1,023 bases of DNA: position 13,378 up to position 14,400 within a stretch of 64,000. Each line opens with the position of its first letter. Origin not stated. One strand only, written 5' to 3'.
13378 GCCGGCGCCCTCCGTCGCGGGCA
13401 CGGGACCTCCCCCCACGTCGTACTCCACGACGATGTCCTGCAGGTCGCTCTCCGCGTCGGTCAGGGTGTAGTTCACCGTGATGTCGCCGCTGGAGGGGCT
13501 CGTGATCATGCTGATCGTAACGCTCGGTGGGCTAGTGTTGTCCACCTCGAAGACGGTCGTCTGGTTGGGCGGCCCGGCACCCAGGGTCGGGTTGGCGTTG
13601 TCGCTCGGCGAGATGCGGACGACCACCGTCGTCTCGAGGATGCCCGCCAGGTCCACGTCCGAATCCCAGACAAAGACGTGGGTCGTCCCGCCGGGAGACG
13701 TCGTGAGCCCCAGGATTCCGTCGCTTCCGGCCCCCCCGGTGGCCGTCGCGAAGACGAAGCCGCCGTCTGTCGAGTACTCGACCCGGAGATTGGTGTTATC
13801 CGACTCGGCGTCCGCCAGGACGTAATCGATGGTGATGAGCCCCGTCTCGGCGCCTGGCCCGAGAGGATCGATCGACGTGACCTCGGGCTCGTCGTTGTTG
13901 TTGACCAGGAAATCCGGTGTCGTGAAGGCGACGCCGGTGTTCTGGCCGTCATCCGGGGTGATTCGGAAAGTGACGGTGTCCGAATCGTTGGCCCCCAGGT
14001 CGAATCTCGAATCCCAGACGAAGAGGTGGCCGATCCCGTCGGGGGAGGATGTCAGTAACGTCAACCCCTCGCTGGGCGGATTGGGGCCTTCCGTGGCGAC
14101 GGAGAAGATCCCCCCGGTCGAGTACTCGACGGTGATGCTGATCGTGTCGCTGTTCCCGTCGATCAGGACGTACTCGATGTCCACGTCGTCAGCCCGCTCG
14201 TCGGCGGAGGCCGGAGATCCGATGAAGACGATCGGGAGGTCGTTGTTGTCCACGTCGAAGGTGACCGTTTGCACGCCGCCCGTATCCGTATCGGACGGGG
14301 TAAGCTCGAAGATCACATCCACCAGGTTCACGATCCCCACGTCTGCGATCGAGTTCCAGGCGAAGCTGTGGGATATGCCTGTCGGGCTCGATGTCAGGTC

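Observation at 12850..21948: Unassigned ~115-aa tandem module (about 26 copies) combining one Asp-box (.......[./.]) with a cadherin-like N-N-D-x-P boundary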

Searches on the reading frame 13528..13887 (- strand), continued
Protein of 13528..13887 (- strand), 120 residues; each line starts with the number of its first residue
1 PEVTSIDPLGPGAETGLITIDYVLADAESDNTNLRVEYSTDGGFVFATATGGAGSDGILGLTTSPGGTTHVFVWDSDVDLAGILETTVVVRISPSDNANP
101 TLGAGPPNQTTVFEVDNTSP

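Call 46: list_cluster_members(proteins=[P0005, P0007, P0009, P0011, P0014, P0017, P0018, P0024, P0027, P0030])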
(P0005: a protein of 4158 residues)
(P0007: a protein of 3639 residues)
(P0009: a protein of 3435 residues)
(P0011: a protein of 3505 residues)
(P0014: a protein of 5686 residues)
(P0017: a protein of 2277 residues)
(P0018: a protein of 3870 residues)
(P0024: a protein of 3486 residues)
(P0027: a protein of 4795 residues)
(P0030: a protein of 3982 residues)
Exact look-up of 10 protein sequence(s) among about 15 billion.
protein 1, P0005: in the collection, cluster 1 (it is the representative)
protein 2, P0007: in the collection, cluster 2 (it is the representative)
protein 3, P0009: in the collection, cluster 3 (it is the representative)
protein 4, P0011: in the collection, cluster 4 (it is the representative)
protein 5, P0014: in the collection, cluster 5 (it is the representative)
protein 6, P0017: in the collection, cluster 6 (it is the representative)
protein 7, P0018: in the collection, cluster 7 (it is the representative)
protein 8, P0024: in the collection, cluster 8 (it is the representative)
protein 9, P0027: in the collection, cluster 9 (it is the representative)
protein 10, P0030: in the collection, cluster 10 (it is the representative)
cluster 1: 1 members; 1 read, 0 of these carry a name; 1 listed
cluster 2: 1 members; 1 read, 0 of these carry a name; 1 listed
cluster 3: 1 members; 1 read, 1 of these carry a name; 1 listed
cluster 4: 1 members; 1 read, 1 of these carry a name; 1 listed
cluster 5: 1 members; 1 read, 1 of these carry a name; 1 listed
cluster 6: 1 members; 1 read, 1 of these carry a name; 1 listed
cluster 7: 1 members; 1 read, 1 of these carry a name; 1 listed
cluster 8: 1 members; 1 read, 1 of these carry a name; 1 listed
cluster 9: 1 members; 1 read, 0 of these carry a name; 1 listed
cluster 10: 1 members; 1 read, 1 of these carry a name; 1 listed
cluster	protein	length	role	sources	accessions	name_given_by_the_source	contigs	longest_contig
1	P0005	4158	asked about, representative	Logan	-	-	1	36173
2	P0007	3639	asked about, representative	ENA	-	-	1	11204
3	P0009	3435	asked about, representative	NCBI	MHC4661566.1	MAG: hypothetical protein ACYS8W_07745, partial [Planctomycetota bacterium]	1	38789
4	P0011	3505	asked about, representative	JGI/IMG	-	fibronectin type 3 domain-containing protein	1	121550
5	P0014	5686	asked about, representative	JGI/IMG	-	hypothetical protein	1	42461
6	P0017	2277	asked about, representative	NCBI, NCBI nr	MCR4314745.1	MAG: hypothetical protein NUW37_00200 [Planctomycetes bacterium] | hypothetical protein [Planctomycetota bacterium]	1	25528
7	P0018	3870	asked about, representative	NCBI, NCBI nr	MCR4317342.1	MAG: FG-GAP-like repeat-containing protein [Planctomycetes bacterium] | FG-GAP-like repeat-containing protein [Planctomycetota bacterium]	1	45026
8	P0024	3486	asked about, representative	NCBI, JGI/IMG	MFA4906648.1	MAG: right-handed parallel beta-helix repeat-containing protein [archaeon]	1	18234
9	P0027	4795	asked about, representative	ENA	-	-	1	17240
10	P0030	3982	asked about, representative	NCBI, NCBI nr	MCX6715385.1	MAG: hypothetical protein NTX72_06275 [Candidatus Uhrbacteria bacterium] | hypothetical protein [Candidatus Uhrbacteria bacterium]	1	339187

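Call 55: search_solved_structures(query=A3, max_evalue=10, show_alignments=2)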
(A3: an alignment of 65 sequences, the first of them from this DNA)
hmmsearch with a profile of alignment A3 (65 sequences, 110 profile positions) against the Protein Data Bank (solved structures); distinct sequences matched with E-value up to 10: 22.
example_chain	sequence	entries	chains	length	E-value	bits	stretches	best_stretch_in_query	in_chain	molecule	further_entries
3a7q_A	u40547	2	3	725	0.00048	23.7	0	6-46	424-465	Reelin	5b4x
2e26_A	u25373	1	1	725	0.00048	23.7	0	6-46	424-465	Reelin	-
7qxo_A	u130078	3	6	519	0.0012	22.4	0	12-64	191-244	BNR/Asp-box repeat protein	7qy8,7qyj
7qy9_A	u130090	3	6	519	0.0019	21.8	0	34-54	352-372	BNR/Asp-box repeat protein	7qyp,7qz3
4fj6_A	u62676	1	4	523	0.058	17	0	9-60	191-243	glycoside hydrolase family 33, candidate sialidase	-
4lgn_A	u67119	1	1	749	0.069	16.8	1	16-72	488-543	Cellulose-binding, family II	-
1mz5_A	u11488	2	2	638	0.077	16.6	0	30-57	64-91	sialidase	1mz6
1n1s_A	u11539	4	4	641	0.081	16.6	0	30-57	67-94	Sialidase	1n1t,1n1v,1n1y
1wcs_A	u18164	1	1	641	0.085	16.5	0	30-57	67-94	SIALIDASE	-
2a75_A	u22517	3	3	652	0.086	16.5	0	30-57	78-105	sialidase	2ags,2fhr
7esk_A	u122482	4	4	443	0.22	15.2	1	30-80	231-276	L-Rhamnose-alpha-1,4-D-glucuronate lyase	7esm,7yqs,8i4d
7esn_A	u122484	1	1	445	0.24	15.1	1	30-80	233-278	L-Rhamnose-alpha-1,4-D-glucuronate lyase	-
3e8v_A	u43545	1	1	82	0.24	15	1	20-74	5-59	Possible transglutaminase-family protein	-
7lbu_A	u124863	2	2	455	0.24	15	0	33-50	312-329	Exo-alpha-sialidase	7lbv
7esl_A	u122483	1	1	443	0.29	14.8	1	30-80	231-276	L-rhamnose-alpha-1,4-D-glucuronate lyase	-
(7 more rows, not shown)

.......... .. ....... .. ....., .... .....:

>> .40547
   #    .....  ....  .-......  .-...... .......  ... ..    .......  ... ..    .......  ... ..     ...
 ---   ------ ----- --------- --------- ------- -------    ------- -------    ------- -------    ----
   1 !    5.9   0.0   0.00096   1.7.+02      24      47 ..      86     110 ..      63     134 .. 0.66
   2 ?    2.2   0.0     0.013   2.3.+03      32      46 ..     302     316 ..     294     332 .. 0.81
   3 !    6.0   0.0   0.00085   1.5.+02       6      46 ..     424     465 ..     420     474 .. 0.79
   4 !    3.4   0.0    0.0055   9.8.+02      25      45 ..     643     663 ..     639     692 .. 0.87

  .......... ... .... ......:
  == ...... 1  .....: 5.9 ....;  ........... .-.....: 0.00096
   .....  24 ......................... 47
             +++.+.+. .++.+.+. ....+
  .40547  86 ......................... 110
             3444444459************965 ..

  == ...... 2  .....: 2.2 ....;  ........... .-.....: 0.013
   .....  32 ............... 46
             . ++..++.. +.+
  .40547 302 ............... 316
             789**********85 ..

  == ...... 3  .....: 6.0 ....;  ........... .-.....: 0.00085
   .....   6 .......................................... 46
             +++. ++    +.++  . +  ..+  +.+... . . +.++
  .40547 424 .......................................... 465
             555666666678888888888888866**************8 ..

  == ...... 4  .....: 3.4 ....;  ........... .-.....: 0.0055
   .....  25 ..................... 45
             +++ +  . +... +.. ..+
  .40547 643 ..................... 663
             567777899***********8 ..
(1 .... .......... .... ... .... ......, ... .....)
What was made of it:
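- Closest known: Reelin subrepeat B. Same: Reelin is the best PDB sequence hit (4.8e-4, call 55).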

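Call 58: search_protein_families(library=pfam, proteins=[P0006, P0017, P0020, P0025, P0026], max_evalue=0.000001)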
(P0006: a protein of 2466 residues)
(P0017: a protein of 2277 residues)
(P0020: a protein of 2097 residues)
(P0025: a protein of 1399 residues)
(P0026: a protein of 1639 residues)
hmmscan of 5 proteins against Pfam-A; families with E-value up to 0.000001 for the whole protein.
P0006 (2466 aa): 2 families
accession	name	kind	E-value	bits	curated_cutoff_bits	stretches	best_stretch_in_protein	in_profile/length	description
PF01436.27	NHL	-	2.5e-28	97.1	20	0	1814-1839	1-27/28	NHL repeat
PF21471.3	Reelin_subrepeat-B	-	1.2e-07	32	27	0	1040-1058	57-75/127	Reelin subrepeat B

P0017 (2277 aa): 1 family
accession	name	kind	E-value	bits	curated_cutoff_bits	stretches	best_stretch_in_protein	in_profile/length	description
PF21471.3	Reelin_subrepeat-B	-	1.4e-11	44.7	27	0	1260-1293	53-77/127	Reelin subrepeat B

P0020 (2097 aa): 3 families
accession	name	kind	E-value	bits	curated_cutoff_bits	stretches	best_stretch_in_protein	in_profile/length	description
PF13517.12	FG-GAP_3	-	1.4e-32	112.5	26.9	4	1800-1862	1-61/61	FG-GAP-like repeat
PF01833.30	TIG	-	3.8e-10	40.1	20.9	1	1534-1612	3-82/84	IPT/TIG domain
PF21471.3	Reelin_subrepeat-B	-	7e-09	36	27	0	25-107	14-77/127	Reelin subrepeat B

P0025 (1399 aa): 0 families

P0026 (1639 aa): 1 family
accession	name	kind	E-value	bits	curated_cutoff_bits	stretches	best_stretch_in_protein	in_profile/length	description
PF21471.3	Reelin_subrepeat-B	-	5.3e-07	29.9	27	0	178-217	53-77/127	Reelin subrepeat B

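Call 61: find_encoding_contigs(protein=P0012, flank=10000, max_places=2)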
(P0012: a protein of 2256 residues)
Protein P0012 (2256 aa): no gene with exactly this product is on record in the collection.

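Call 63: find_encoding_contigs(protein=P0006, flank=10000, max_places=2)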
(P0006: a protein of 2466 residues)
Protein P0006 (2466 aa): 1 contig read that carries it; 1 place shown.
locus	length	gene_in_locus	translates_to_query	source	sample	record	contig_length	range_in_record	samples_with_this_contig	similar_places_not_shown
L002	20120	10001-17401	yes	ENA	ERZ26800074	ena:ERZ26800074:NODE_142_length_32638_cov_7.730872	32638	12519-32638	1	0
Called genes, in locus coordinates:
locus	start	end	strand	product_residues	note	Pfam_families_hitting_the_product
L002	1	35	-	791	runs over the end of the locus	PF04151:PPC (faint)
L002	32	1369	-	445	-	PF07394:DUF1501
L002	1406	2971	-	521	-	PF07583:PSCyt2, PF07587:PSD1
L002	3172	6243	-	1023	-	PF00873:ACR_tran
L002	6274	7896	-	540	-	PF25917:BSH_RND (weak), PF25973:BSH_CzcB, PF25893:HH_CzcB, PF25954:Beta-barrel_RND_2, PF25967:RND-MFP_C (faint), PF25975:CzcB_C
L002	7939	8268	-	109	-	PF12802:MarR_2 (weak), PF01022:HTH_5, PF12840:HTH_20, PF09339:HTH_IclR (weak)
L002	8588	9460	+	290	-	PF04055:Radical_SAM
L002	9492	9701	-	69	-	-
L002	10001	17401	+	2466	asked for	PF21471:Reelin_subrepeat-B (faint), PF01436:NHL (faint)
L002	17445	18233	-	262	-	-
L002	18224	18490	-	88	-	-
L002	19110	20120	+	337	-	?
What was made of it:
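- Tried and rejected: The P0006 locus showed typical planctomycete neighbours but no conserved partner gene (call 63).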

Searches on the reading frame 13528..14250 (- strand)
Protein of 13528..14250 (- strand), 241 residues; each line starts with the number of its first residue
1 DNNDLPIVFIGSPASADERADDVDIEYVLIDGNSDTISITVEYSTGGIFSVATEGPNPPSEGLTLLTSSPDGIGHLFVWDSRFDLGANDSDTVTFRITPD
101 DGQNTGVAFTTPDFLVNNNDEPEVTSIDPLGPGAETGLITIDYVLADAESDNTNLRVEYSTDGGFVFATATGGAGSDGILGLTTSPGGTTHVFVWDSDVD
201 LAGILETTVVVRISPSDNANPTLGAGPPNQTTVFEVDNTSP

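Call 19: predict_structure(alignment_id=A2)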
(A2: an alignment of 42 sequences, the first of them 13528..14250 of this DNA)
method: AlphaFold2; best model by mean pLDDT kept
length: 241 residues; sequences in the alignment: 42
mean_pLDDT: 95.6   pTM: 0.83
mean pLDDT of the five models: 95.6, 95.2, 94.9, 94.8, 94.5
residues with pLDDT >= 90: 223; 70-90: 16; 50-70: 2; < 50: 0
segments of 3 or more residues with pLDDT < 50: none
pLDDT, mean of each block of 10 residues (from residue 1): 90 93 97 97 97 94 97 98 95 97 97 96 92 90 97 98 98 97 98 98 97 96 94 95 66
secondary structure, 60 per line:
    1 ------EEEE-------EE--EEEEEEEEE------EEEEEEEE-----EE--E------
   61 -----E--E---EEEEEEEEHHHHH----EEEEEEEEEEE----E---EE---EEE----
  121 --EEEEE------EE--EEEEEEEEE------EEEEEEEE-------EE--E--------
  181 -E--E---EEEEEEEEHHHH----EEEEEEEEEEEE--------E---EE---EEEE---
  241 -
elements in order: E7-10 E22-30 E37-44 E73-80 H81-85 E90-100 E114-116 E123-127 E138-146 E153-160 E189-196 H197-200 E205-216 E234-237

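Call 21: fold_search(model_id=the predicted structure, library=pdb)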
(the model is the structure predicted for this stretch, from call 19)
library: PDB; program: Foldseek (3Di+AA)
matches with E <= 10: 1980; with E <= 0.001: 297
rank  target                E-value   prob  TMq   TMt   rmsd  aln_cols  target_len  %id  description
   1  3pdd                  1.3e-05  1.00  0.31  0.37   9.7       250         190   12  Structures of Clostridium thermocellum CbhA fibronectin(III)-like modules (released 2011-11-23)
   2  1nbq_B                3.4e-05  1.00  0.34  0.37   8.5       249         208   12  Crystal Structure of Human Junctional Adhesion Molecule Type 1 (released 2003-04-01)
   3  6avq_A                4.2e-05  1.00  0.41  0.14  11.2       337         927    9  The Therapeutic Antibody LM609 Selectively Inhibits Ligand Binding to Human alpha-V beta-3 Integrin via Steric Hindran (released 2017-11-01)
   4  1nbq_A                5.4e-05  1.00  0.35  0.38   8.8       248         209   10  Crystal Structure of Human Junctional Adhesion Molecule Type 1 (released 2003-04-01)
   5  8cs9_X                6.0e-05  1.00  0.38  0.18   9.3       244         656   10  Composite reconstruction of Class 1 of the erythrocyte ankyrin-1 complex (released 2022-07-20)
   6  8w0y_B                6.4e-05  1.00  0.28  0.30  12.1       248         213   12  Crystal structure of broadly neutralizing antibody hcab17 in complex with Hepatitis C virus envelope glycoprotein E2 e (released 2024-03-27)
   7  7uzs                  7.4e-05  1.00  0.41  0.19   9.3       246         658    9  Protein 4.2 (local refinement from consensus reconstruction of ankyrin complex classes) (released 2022-07-20)
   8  8tfh_L                8.7e-05  1.00  0.29  0.32  11.7       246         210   13  Ricin in complex with Fab JB4 (released 2024-04-17)
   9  7mxd_Y                8.7e-05  1.00  0.27  0.29  11.8       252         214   12  Cryo-EM structure of broadly neutralizing V2-apex-targeting antibody J038 in complex with HIV-1 Env (released 2022-03-30)
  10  9wai_F                9.2e-05  1.00  0.26  0.29  12.7       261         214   11  Yeast-expressed polio type 1 stablized virus-like particles with 3G10 Fab (released 2026-03-04)
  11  5i5k_L                9.6e-05  1.00  0.27  0.29  12.2       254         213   12  Structure of complement C5 in complex with eculizumab (released 2016-03-16)
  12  6avr_A                1.0e-04  1.00  0.40  0.14  11.7       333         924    9  Human alpha-V beta-3 Integrin (intermediate conformation) in complex with the therapeutic antibody LM609 (released 2017-11-01)
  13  4mmz_A                1.0e-04  1.00  0.38  0.14  12.1       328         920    8  Integrin AlphaVBeta3 ectodomain bound to an antagonistic tenth domain of Fibronectin (released 2014-03-26)
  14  3g6j_E                1.0e-04  1.00  0.28  0.30  11.8       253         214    9  C3b in complex with a C3b specific Fab (released 2009-03-10)
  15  8g8a_B                1.0e-04  1.00  0.27  0.29  12.0       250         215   11  Crystal structure of DH1317.8 Fab in complex with HIV proximal MPER peptide (released 2024-05-22)
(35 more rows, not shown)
